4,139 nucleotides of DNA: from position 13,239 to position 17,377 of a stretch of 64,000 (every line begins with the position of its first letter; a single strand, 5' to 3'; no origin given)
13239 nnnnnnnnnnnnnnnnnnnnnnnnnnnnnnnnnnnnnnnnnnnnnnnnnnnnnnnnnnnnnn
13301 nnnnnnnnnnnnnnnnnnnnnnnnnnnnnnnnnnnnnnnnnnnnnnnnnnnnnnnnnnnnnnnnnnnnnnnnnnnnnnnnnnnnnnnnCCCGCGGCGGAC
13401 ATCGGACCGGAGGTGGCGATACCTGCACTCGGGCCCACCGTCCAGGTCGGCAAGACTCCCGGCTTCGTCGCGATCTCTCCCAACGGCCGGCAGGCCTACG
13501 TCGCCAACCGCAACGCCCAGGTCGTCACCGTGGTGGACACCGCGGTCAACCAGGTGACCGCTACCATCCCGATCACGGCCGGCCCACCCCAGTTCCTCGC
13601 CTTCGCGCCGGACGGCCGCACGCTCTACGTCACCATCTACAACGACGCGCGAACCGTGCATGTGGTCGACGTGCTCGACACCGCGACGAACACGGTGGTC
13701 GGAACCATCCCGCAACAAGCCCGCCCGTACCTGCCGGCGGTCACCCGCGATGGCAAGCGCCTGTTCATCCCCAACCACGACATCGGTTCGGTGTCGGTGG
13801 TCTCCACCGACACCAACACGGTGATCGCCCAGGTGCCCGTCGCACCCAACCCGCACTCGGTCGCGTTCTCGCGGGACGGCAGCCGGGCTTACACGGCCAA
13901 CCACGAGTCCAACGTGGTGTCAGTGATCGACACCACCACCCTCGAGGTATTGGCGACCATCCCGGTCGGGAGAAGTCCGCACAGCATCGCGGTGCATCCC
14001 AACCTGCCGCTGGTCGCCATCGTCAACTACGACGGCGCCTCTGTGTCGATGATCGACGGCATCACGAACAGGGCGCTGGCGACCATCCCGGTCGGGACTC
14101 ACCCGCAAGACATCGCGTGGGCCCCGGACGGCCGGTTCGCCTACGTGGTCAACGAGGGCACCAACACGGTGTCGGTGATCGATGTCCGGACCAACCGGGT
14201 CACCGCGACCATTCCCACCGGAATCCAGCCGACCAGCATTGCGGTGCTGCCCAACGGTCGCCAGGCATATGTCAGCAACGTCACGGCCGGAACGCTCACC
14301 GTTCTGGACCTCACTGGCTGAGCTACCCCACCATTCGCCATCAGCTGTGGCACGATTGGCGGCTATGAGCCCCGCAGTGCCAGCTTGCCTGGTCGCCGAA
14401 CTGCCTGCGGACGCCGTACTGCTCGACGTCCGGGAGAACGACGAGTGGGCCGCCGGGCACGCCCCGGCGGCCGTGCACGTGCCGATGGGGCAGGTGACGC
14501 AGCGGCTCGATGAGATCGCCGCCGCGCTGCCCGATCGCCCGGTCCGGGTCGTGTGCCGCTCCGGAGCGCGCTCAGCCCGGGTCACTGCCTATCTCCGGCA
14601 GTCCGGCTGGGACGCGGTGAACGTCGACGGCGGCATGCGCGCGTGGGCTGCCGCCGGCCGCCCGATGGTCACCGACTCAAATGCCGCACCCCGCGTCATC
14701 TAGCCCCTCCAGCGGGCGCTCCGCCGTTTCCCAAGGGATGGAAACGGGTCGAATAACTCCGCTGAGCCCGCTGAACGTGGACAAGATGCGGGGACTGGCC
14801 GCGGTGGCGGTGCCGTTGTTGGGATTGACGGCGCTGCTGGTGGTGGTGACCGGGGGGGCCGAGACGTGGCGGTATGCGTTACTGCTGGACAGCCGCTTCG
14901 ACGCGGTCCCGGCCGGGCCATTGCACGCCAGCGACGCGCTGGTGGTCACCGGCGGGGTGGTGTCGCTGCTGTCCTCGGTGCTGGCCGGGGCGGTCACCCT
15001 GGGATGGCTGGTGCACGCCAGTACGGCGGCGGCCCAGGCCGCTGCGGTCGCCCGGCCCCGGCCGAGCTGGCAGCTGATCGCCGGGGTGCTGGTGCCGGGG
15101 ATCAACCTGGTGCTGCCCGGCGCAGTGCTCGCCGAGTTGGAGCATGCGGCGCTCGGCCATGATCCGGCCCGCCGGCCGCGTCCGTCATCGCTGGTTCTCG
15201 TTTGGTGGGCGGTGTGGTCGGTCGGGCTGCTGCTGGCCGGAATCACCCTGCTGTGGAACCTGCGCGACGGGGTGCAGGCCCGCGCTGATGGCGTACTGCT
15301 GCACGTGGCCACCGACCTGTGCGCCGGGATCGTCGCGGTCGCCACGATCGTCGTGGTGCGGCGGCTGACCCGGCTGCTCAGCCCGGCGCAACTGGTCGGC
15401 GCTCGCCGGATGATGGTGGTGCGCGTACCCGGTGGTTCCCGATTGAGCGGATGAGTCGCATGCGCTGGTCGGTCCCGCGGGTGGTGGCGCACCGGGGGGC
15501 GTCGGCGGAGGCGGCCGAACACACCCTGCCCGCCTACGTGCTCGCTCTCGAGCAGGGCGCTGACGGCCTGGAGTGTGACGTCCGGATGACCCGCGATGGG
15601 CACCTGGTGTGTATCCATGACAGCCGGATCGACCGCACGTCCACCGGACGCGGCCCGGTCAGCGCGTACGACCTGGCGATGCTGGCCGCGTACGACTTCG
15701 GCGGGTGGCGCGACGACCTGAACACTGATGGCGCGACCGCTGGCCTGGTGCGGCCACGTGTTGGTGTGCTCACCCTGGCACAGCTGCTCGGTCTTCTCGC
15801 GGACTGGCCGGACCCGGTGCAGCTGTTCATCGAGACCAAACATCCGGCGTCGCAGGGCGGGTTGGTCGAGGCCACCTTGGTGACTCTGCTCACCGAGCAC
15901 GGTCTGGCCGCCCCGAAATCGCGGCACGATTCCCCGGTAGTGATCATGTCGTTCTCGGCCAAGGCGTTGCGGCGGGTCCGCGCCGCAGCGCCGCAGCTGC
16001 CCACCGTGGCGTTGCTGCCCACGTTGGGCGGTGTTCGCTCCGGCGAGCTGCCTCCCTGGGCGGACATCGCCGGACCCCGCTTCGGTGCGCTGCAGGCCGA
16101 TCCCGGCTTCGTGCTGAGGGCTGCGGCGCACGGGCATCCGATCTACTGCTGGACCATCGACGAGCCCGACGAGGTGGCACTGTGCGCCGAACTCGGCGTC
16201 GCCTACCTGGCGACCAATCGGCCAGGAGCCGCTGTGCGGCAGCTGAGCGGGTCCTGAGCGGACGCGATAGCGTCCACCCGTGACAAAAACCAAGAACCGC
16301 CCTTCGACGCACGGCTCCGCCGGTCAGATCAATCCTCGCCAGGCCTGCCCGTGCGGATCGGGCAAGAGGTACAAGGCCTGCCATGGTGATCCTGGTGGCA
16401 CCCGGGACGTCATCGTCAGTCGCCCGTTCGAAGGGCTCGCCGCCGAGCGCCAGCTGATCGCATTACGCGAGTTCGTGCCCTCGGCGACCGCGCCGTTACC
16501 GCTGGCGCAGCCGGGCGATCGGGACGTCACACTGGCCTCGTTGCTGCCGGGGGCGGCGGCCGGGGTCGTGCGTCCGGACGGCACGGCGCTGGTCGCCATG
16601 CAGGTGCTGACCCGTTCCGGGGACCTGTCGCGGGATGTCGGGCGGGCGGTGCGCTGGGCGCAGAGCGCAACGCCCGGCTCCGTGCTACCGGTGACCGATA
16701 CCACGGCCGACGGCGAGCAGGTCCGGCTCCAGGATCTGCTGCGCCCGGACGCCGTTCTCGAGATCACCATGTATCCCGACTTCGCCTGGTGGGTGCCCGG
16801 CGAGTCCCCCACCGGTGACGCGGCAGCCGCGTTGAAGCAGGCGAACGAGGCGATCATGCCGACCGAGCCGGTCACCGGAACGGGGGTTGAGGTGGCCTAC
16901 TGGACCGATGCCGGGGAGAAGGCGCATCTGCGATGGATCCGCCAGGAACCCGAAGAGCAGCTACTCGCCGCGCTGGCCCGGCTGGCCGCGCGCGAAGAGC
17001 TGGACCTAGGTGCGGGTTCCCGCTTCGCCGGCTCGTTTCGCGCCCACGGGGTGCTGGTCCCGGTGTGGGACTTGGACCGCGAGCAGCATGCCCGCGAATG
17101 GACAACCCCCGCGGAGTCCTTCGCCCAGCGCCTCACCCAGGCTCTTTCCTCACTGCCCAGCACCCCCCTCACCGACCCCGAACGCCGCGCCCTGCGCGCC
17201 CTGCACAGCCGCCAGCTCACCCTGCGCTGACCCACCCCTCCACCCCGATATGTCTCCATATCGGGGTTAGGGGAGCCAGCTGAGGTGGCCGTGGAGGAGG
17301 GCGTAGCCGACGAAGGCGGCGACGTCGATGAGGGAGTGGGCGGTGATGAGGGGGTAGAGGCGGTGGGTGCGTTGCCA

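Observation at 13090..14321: ActP-type symporter fused in frame to a TM helix and a seven-bladed YVTN beta-propeller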

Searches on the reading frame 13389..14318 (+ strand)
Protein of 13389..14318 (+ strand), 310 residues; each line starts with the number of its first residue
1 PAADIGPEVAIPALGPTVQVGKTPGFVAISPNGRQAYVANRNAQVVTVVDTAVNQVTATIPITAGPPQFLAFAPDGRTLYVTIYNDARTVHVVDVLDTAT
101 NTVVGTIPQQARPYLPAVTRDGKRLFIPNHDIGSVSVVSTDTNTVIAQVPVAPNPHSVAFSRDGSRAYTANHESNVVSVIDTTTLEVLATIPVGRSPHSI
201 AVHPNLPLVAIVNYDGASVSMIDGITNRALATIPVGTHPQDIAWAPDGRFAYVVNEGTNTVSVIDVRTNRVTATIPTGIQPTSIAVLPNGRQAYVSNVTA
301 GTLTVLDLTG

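Call 25: search_solved_structures(query=window:13389-14318:+, max_evalue=0.001)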
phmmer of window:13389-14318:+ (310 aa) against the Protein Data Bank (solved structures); distinct sequences matched with E-value up to 0.001: 19.
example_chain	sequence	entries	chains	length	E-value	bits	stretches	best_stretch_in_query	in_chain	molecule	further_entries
1l0q_A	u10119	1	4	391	1.3e-57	198.9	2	135-296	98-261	Surface layer protein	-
5c2v_B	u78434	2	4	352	5.4e-24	88.6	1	67-271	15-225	HYDRAZINE SYNTHASE BETA SUBUNIT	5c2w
6tv2_A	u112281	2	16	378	3.7e-09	39.9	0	158-250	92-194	Protein NirF | Protein NirF,Protein NirF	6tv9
3vgz_A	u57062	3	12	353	2.5e-08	37.2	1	78-254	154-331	Uncharacterized protein YncE | PQQ-dependent catabolism-associated beta-propeller protein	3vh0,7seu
6igb_A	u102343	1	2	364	5.2e-08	36.1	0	65-264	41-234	Periplasmic gluconolactonase, PpgL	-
4qrj_A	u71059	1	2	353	1.1e-07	35.1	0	213-293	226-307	putative 6-phosphogluconolactonase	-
3bws_A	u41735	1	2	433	7.4e-07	32.4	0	86-297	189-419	protein Lp49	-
6rtd_A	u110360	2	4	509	1.2e-06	31.7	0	206-308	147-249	Cytochrome c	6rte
3fgb_A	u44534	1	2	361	3.5e-06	30.2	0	231-297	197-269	uncharacterized protein Q89ZH8_BACTN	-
7znk_C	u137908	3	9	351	4.9e-06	29.7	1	154-274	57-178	THO complex subunit 3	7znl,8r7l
7apk_C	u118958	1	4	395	7.4e-06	29.1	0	154-274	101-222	THO complex subunit 3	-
3u4y_A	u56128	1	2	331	1.2e-05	28.4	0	232-302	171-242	uncharacterized protein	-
8ptf_A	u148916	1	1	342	2.8e-05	27.2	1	133-261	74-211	YncE family protein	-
8ptd_A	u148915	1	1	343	2.8e-05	27.2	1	133-261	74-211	YncE family protein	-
3scy_A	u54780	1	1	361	4.1e-05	26.6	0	221-296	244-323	Hypothetical bacterial 6-phosphogluconolactonase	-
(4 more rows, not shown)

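Call 49: predict_structure(alignment_id=A2)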
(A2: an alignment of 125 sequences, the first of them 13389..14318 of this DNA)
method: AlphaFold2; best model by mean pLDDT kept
length: 310 residues; sequences in the alignment: 125
mean_pLDDT: 97.0   pTM: 0.93
mean pLDDT of the five models: 97.0, 96.9, 96.9, 96.9, 96.6
residues with pLDDT >= 90: 298; 70-90: 5; 50-70: 5; < 50: 2
segments of 3 or more residues with pLDDT < 50: none
pLDDT, mean of each block of 10 residues (from residue 1): 64 96 98 99 98 98 98 99 98 99 98 98 99 98 98 99 98 98 98 99 98 99 98 99 98 99 98 98 98 98 93
secondary structure, 60 per line:
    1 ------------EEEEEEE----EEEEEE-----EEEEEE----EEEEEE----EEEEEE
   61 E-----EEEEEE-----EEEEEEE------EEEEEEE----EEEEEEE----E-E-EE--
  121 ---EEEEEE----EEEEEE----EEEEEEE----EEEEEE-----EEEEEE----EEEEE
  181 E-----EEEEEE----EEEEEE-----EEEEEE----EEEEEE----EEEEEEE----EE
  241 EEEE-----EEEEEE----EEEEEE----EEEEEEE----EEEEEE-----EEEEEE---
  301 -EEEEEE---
elements in order: E13-19 E24-29 E35-40 E45-50 E55-61 E67-72 E78-84 E91-97 E102-108 E124-129 E134-139 E144-150 E155-160 E166-171 E176-181 E187-192 E197-202 E208-213 E218-223 E228-234 E239-244 E250-255 E260-265 E270-276 E281-286 E292-297 E302-307

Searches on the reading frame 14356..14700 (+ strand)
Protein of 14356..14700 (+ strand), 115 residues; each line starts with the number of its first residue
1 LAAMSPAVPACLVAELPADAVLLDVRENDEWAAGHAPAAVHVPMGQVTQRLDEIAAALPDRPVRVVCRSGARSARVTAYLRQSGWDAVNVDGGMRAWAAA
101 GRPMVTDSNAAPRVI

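Call 62: search_protein_families(library=pfam, proteins=[window:14356-14700:+], max_evalue=0.001)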
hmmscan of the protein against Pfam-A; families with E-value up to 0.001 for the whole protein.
window:14356-14700:+ (115 aa): 1 family
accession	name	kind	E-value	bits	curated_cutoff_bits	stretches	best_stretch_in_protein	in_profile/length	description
PF00581.25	Rhodanese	-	1.8e-16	60.9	22.2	1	19-100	12-102/102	Rhodanese-like domain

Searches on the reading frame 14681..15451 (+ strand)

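Call 62: search_protein_families(library=pfam, proteins=[window:14681-15451:+], max_evalue=0.001)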
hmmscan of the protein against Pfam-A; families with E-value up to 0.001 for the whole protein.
window:14681-15451:+ (257 aa): 1 family
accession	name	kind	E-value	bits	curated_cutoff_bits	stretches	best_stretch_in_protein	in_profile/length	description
PF14219.11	DUF4328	-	1.9e-38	132.1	27.2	1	80-231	9-166/166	Domain of unknown function (DUF4328)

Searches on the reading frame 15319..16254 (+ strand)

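Call 62: search_protein_families(library=pfam, proteins=[window:15319-16254:+], max_evalue=0.001)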
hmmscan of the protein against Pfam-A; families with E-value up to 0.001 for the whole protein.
window:15319-16254:+ (312 aa): 1 family
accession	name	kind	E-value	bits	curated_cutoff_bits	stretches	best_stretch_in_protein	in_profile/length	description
PF03009.23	GDPD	-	3.8e-41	142.2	23.6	1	58-303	1-243/244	Glycerophosphoryl diester phosphodiesterase family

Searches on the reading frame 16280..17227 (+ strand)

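Call 62: search_protein_families(library=pfam, proteins=[window:16280-17227:+], max_evalue=0.001)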
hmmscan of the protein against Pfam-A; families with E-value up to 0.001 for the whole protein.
window:16280-17227:+ (316 aa): 2 families
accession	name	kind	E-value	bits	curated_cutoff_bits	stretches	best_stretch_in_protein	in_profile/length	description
PF19348.4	DUF5926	-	1.1e-99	333.8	27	1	49-316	1-264/264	Family of unknown function (DUF5926)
PF02810.21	SEC-C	-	6.8e-07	29.5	20.4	1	21-36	3-18/19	SEC-C motif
